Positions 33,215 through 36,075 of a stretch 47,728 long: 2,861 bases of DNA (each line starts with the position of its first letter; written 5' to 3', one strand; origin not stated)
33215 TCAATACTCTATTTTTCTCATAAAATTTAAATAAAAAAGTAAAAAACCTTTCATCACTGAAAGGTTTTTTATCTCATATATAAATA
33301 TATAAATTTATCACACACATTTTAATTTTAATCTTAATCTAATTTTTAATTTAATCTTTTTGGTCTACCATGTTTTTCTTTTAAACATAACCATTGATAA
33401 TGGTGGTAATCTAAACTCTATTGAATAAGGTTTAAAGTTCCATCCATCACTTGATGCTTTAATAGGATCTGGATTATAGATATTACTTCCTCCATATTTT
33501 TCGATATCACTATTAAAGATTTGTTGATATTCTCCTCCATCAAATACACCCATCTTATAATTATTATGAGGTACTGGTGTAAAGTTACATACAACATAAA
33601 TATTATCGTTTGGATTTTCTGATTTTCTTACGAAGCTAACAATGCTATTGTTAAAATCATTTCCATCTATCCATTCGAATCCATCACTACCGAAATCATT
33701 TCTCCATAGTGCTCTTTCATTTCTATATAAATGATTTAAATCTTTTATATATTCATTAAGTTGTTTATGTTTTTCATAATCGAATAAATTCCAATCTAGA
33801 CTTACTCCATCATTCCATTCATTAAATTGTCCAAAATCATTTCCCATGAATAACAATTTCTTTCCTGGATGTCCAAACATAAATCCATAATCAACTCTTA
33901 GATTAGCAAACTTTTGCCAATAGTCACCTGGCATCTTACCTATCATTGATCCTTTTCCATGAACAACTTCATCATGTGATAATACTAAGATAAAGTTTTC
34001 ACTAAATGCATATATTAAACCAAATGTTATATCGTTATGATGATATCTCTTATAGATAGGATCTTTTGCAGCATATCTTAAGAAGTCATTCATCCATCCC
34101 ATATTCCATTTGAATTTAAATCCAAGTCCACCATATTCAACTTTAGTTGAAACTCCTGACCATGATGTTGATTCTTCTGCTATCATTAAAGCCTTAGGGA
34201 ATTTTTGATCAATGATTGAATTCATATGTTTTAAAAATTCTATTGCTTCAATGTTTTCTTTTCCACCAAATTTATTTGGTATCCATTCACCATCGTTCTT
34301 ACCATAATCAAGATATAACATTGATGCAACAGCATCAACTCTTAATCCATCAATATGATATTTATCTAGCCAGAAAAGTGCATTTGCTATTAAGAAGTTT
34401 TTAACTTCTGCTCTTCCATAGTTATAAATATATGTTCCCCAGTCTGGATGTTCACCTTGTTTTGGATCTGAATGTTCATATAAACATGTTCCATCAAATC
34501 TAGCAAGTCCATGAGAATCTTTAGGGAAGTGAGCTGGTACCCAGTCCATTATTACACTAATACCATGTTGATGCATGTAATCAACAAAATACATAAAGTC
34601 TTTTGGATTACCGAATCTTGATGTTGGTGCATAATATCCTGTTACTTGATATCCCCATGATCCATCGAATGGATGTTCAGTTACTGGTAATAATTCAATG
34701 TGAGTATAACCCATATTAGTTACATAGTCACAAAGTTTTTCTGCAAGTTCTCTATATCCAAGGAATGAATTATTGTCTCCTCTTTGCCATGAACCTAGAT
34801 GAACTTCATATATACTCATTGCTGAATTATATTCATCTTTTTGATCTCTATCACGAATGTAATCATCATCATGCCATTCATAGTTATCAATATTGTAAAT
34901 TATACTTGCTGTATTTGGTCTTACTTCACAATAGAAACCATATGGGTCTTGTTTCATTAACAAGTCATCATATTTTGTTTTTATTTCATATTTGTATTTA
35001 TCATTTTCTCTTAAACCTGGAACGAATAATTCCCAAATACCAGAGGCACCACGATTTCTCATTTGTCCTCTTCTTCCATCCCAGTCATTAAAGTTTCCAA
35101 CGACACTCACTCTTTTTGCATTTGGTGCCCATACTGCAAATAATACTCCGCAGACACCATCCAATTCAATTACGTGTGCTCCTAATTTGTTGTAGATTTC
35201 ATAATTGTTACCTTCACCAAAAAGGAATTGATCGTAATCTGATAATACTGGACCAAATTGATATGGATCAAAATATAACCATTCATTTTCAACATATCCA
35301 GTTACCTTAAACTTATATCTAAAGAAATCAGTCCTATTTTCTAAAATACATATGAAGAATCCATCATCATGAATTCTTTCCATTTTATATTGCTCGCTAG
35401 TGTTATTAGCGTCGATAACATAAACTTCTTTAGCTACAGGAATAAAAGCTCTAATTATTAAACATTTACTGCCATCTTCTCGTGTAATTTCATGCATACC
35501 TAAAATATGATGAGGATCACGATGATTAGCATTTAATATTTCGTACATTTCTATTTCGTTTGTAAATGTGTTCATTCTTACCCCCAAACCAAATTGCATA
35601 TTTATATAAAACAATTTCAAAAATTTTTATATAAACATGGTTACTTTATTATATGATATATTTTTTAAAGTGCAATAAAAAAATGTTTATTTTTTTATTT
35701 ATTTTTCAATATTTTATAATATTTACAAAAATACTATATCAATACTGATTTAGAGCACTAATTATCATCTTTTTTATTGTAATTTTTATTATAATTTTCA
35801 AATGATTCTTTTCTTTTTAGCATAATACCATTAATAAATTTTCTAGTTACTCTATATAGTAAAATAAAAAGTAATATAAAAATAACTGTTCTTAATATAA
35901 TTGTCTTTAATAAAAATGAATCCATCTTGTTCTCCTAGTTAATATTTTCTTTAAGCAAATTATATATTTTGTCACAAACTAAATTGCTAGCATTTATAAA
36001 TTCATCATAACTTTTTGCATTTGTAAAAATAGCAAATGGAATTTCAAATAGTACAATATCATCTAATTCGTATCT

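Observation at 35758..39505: Divergent McrBC-like three-gene operon (AAA+ GTPase, McrC-like partner, membrane peptide) between glgB and the dcw cluster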

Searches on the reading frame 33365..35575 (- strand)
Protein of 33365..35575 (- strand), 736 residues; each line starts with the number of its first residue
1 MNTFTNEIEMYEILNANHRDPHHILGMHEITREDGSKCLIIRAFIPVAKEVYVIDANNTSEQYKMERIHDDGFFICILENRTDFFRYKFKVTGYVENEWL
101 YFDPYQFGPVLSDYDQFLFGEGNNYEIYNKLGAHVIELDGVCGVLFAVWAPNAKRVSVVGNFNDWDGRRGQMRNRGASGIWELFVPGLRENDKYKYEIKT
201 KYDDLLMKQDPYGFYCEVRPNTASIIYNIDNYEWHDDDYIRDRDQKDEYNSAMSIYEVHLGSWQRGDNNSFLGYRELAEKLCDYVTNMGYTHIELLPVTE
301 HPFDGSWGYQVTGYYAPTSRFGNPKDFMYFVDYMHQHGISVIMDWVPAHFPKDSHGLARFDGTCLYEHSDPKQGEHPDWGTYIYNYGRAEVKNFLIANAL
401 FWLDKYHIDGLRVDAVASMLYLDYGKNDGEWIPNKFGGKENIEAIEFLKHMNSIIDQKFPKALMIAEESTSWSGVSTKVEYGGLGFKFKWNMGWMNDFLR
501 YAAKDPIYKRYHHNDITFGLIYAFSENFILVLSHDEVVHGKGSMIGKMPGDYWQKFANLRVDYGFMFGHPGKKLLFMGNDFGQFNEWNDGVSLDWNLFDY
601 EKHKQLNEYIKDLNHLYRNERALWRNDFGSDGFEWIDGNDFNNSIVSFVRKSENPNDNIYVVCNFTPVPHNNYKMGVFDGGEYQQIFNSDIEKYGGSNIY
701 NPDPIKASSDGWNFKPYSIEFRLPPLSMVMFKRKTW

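Call 56: find_homologous_proteins(query=window:33365-35575:-, max_evalue=1e-50)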
Query window:33365-35575:- (736 aa): 8000 proteins with E <= 1e-50 among 8000 candidates; the best 120 are listed.
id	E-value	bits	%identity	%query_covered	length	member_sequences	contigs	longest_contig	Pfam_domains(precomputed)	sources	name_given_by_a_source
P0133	0.0e+0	1762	99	100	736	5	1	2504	PF22019.3,PF02922.25,PF00128.32,PF02806.25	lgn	-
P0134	0.0e+0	1532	85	100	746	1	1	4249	PF22019.3,PF02922.25,PF00128.32,PF02806.25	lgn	-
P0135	0.0e+0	1345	75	99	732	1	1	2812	PF22019.3,PF02922.25,PF00128.32,PF02806.25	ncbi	-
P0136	0.0e+0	1209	68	100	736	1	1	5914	PF22019.3,PF02922.25,PF00128.32,PF02806.25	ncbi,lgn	-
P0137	0.0e+0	1201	53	98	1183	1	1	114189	PF22019.3,PF02922.25,PF00128.32,PF02806.25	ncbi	-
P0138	0.0e+0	1199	52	95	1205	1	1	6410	PF22019.3,PF02922.25,PF00128.32,PF02324.23,PF02806.25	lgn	-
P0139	0.0e+0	1180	53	99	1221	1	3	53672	PF22019.3,PF02922.25,PF00128.32,PF02806.25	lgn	-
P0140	0.0e+0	1176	53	99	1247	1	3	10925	PF22019.3,PF02922.25,PF00128.32,PF02806.25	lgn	-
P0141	0.0e+0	1167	65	100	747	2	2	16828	PF22019.3,PF02922.25,PF00128.32,PF02806.25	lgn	-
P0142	0.0e+0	1161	65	100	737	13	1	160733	PF22019.3,PF02922.25,PF00128.32,PF02806.25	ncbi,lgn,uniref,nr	ncbi:1,4-alpha-glucan branching protein GlgB [Defluviitalea raffinosedens]|uniref:1,4-alpha-glucan b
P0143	0.0e+0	1159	54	98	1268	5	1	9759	PF22019.3,PF02922.25,PF00128.32,PF02806.25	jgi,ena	-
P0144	0.0e+0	1150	64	100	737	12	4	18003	PF22019.3,PF02922.25,PF00128.32,PF02806.25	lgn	-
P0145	0.0e+0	1146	64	99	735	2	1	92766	PF22019.3,PF02922.25,PF00128.32,PF02806.25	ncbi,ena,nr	ncbi:MAG: 1,4-alpha-glucan branching enzyme [Clostridiales bacterium GWE2_32_10]|nr:MAG: 1,4-alpha-g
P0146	0.0e+0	1146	64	100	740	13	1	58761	PF22019.3,PF02922.25,PF00128.32,PF02806.25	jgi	-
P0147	0.0e+0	1144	64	100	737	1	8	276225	PF22019.3,PF02922.25,PF00128.32,PF02806.25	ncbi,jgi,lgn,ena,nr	ncbi:MAG: 1,4-alpha-glucan branching protein GlgB [Epulopiscium sp.]|nr:1,4-alpha-glucan branching p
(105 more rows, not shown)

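Call 57: find_encoding_contigs(protein=P0136, flank=6000, max_places=3)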
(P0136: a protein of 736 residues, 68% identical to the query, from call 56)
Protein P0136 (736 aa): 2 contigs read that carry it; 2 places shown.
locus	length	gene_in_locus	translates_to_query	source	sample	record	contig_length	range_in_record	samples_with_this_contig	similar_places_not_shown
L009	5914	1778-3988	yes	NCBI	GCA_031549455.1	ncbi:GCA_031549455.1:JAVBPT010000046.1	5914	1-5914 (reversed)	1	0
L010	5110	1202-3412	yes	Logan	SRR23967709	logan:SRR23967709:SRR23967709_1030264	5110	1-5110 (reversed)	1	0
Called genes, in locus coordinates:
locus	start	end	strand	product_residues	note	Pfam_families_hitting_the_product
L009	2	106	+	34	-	?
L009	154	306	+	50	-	-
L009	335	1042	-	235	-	PF08713:DNA_alkylation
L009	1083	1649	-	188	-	PF02525:Flavodoxin_2, PF03358:FMN_red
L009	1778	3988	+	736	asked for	PF22019:GlgB_N, PF02922:CBM_48, PF00128:Alpha-amylase, PF02806:Alpha-amylase_C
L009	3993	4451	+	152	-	PF00075:RNase_H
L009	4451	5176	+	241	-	PF13173:AAA_14 (weak), PF01712:dNK (weak), PF02224:Cytidylate_kin, PF13189:Cytidylate_kin2, PF13207:AAA_17 (weak), PF13238:AAA_18 (weak)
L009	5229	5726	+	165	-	-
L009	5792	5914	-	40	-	?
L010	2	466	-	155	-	?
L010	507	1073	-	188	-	PF02525:Flavodoxin_2, PF03358:FMN_red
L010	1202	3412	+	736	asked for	PF22019:GlgB_N, PF02922:CBM_48, PF00128:Alpha-amylase, PF02806:Alpha-amylase_C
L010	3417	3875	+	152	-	PF00075:RNase_H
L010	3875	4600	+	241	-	PF13173:AAA_14 (weak), PF01712:dNK (weak), PF02224:Cytidylate_kin, PF13189:Cytidylate_kin2, PF13207:AAA_17 (weak), PF13238:AAA_18 (weak)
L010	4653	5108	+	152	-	?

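Call 58: find_encoding_contigs(protein=P0135, flank=6000, max_places=3)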
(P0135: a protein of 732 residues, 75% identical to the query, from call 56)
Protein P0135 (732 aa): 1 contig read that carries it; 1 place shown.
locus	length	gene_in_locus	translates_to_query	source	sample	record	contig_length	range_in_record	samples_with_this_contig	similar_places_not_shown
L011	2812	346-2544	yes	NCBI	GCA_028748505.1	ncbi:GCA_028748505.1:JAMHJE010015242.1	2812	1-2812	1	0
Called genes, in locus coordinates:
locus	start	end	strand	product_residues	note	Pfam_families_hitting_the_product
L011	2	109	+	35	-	?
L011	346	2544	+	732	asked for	PF02922:CBM_48 (weak), PF22019:GlgB_N, PF02922:CBM_48, PF00128:Alpha-amylase, PF02806:Alpha-amylase_C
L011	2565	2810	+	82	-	?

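Call 59: find_encoding_contigs(protein=P0134, flank=6000, max_places=3)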
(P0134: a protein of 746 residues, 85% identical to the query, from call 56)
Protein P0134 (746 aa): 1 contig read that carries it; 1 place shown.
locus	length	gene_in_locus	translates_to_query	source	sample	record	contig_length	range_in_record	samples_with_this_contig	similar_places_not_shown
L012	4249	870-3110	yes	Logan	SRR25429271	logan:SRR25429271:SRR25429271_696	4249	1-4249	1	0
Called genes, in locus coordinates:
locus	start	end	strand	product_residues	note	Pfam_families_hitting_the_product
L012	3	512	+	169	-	?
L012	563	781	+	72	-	-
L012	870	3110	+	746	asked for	PF22019:GlgB_N, PF02922:CBM_48, PF22019:GlgB_N (weak), PF00128:Alpha-amylase, PF02806:Alpha-amylase_C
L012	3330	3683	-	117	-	-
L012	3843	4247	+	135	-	?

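Call 92: list_cluster_members(proteins=[P0135, P0136, P0123])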
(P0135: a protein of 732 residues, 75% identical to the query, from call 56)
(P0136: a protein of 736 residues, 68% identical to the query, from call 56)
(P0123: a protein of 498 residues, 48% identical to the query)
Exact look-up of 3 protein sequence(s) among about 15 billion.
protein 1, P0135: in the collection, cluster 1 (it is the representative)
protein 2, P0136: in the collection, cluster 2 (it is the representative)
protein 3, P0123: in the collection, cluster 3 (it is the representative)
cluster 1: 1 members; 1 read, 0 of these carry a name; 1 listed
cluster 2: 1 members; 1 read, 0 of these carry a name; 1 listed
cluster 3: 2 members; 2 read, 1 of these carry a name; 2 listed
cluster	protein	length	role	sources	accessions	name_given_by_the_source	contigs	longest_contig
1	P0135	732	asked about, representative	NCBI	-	-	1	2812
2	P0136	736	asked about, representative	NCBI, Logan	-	-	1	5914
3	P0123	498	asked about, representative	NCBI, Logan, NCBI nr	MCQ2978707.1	MAG: hypothetical protein MJ245_02815 [Clostridia bacterium] | hypothetical protein [Clostridia bacterium]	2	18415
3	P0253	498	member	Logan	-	-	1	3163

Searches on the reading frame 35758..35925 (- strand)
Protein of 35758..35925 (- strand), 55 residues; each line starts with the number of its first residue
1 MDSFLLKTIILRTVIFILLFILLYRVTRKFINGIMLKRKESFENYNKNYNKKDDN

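Call 3: search_protein_families(library=pfam, proteins=[window:35758-35925:-], max_evalue=1)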
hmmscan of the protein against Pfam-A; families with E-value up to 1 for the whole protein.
window:35758-35925:- (55 aa): 2 families
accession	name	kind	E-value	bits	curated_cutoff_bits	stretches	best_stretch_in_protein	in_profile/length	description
PF00430.23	ATP-synt_B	-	0.0093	16.5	28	1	8-51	1-44/132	ATP synthase B/B' CF(0)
PF06143.16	Baculo_11_kDa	-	0.038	14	28.4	1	9-50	41-82/84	Baculovirus 11 kDa family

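Call 4: search_protein_families(library=padloc, proteins=[window:35758-35925:-], max_evalue=1)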
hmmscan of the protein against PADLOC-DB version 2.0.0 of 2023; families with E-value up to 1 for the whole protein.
window:35758-35925:- (55 aa): 1 family
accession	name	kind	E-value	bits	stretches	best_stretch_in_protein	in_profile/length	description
PDLC00382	SduA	-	0.01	13.3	1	13-54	104-144/336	DUF4263 domain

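Call 5: search_protein_families(library=ncbifam, proteins=[window:35758-35925:-], max_evalue=1)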
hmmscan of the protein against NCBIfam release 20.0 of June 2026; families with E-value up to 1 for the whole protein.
window:35758-35925:- (55 aa): 2 families
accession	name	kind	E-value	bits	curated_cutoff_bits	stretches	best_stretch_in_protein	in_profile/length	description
NF045757.1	MPN565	equivalog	0.0027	17.4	130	1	9-52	128-171/200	MPN565 family protein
NF011041.0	PRK14471.1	equivalog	0.078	12.9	200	1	9-44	11-46/164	F0F1 ATP synthase subunit B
